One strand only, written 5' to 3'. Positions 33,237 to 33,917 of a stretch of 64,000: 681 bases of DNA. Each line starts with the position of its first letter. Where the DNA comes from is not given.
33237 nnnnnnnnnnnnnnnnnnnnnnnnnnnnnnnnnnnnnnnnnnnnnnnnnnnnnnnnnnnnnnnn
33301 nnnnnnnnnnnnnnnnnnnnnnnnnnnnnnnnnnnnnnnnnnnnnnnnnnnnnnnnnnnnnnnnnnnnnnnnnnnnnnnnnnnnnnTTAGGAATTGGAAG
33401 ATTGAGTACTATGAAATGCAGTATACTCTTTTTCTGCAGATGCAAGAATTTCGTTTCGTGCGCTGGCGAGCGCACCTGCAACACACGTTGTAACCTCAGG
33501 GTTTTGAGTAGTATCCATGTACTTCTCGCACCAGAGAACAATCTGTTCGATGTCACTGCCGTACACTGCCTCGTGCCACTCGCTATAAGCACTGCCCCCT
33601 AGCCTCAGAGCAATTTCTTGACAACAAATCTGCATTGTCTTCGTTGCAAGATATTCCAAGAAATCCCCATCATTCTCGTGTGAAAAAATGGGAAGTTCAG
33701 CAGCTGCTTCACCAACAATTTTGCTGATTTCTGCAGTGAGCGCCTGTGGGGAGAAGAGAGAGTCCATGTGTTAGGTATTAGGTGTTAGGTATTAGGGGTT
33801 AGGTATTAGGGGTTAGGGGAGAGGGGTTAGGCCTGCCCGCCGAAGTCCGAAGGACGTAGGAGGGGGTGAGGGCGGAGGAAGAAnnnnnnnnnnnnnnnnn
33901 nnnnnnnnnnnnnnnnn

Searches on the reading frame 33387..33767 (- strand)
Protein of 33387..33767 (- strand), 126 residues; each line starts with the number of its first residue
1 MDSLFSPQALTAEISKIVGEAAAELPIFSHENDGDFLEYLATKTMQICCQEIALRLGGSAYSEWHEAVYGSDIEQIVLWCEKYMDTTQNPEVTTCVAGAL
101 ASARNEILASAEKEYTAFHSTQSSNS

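Call 11: search_protein_families(library=pfam, proteins=[window:33387-33767:-])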
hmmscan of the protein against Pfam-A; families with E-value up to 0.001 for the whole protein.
window:33387-33767:- (126 aa): 0 families

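Call 49: find_encoding_contigs(protein=window:33387-33767:-, flank=10000, max_places=10)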
Protein window:33387-33767:- (126 aa): 4 contigs read that carry it; 1 place shown.
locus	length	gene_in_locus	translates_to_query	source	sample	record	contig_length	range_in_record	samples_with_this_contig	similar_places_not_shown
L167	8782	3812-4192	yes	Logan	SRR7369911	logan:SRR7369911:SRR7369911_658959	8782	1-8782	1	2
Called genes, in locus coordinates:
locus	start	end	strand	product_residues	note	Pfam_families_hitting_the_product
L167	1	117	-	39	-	?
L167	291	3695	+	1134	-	-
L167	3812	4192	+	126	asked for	-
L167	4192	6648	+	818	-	-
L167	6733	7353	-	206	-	-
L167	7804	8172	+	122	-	PF01797:Y1_Tnp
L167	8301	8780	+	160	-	?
